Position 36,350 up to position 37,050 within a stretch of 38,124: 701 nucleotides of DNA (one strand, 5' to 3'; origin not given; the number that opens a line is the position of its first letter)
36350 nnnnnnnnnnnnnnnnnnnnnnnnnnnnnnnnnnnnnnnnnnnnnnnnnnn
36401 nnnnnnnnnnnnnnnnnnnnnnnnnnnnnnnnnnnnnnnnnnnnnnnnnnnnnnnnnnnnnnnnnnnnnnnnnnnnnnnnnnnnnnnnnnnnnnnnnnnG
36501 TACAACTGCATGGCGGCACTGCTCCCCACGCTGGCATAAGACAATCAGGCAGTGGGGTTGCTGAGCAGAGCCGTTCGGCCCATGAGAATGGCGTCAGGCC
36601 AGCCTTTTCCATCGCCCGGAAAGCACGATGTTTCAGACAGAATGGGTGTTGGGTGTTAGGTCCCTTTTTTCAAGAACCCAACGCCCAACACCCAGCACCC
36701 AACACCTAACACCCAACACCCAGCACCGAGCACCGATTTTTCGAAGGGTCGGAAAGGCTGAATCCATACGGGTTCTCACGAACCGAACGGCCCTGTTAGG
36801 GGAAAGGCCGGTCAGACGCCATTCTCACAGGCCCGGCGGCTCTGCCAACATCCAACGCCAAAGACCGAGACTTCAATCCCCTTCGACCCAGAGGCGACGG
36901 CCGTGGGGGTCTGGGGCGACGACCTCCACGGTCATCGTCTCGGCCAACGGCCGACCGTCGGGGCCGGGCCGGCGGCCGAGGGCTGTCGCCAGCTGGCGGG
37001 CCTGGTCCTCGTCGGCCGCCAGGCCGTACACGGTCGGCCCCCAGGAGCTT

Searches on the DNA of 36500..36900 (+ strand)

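Call 75: search_dna_similar(query=window:36560-36850:+, collection=plasmids, mode=distant, max_evalue=0.001, max_rows=10)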
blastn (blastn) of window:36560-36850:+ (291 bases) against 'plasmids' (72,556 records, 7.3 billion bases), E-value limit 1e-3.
Records with a match: 4; places in all: 9; records where one place covers at least 80% of the query: 0.
Best place of each record, by identity: 80-90% 4.
By first word of the organism name: Tolypothrix 2; Streptomyces 1; Microchaete 1.
By predicted mobility (MOB-suite, as given by PLSDB): conjugative 3; non-mobilizable 1.
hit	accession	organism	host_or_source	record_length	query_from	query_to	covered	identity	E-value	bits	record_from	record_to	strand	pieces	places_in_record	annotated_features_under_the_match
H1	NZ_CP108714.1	Streptomyces sp. NBC_01001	-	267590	119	172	19%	85.2%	3e-7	63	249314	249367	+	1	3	none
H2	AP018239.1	Microchaete diplosiphon NIES-3275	-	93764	115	168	19%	83.3%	1e-5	58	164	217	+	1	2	none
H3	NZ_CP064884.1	Tolypothrix sp. PCC 7601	Fresh water sample,Fresh water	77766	115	168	19%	83.3%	1e-5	58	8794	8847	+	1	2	none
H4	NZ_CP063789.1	Tolypothrix sp. PCC 7712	Soil sample,soil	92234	115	168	19%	83.3%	1e-5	58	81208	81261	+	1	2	none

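Call 76: search_dna_similar(query=window:36560-36850:+, collection=phages, mode=distant, max_evalue=0.001, max_rows=10)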
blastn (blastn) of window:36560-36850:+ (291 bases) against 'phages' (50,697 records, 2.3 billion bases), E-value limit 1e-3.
No match.

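Call 77: get_annotated_region(hit=H3, flank=400)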
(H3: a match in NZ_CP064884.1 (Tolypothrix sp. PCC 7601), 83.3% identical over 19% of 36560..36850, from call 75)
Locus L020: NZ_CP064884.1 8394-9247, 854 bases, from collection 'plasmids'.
description: Tolypothrix sp. PCC 7601 plasmid unnamed5, complete sequence
organism: Tolypothrix sp. PCC 7601 (NCBI taxid 1188)
taxonomy: Bacteria; Cyanobacteriota; Cyanophyceae; Nostocales; Tolypothrichaceae; Tolypothrix; Tolypothrix sp. PCC 7601
host: -; source: Fresh water sample,Fresh water; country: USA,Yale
typing (MOB-suite, as given by PLSDB): conjugative; replicon rep_cluster_776; relaxase MOBF; mating-pair formation MPF_T
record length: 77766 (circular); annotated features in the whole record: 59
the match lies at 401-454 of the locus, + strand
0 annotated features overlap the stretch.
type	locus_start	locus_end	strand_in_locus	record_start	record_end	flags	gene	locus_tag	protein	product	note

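Call 78: get_annotated_region(hit=H1, flank=400)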
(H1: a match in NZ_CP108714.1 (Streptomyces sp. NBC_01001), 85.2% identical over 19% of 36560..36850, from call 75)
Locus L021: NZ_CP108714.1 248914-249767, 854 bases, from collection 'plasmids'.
description: Streptomyces sp. NBC_01001 plasmid unnamed3, complete sequence
organism: Streptomyces sp. NBC_01001 (NCBI taxid 2903713)
taxonomy: Bacteria; Actinomycetota; Actinomycetes; Kitasatosporales; Streptomycetaceae; Streptomyces; Streptomyces sp. NBC 01001
host: -; source: -; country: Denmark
typing (MOB-suite, as given by PLSDB): non-mobilizable
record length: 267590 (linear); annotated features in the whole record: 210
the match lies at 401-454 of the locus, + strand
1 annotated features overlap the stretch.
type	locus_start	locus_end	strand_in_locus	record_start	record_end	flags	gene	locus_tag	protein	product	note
CDS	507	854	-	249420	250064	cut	-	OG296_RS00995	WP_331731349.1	NAD(P)-binding domain-containing protein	-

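Call 82: search_rna_families(source=window, start=36500, end=36900, threshold=evalue, max_evalue=1)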
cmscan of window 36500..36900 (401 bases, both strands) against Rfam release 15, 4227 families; matches with E-value up to 1: 6.
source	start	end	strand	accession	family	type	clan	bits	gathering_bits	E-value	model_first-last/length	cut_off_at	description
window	36638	36703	-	RF03924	mir-1228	Gene; miRNA;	-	23.7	88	0.11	1-73/73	no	mir-1228 microRNA precursor family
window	36642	36695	-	RF03349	mir-3151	Gene; miRNA;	-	20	83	0.67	1-85/85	no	mir-3151 microRNA precursor family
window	36639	36705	-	RF03990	mir-4888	Gene; miRNA;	-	19.8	90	0.51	1-73/73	no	mir-4888 microRNA precursor family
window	36639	36697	-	RF03323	mir-3613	Gene; miRNA;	-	19.7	91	0.13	1-86/86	no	mir-3613 microRNA precursor family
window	36633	36734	-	RF00760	mir-342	Gene; miRNA;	-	19.1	60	0.11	1-99/99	no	mir-342 microRNA precursor family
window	36541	36645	+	RF00495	IRES_Hsp70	Cis-reg; IRES;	-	11.6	80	0.96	1-216/216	no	Heat shock protein 70 (Hsp70) internal ribosome entry site (IRES)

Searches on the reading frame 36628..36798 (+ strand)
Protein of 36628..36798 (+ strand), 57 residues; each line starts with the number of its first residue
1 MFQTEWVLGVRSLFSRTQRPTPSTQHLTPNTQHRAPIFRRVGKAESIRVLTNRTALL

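Call 24: find_homologous_proteins(query=window:36628-36798:+, max_evalue=0.01)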
Query seq(57 aa): no candidate shares three 5-residue words with the query. No homologue found.
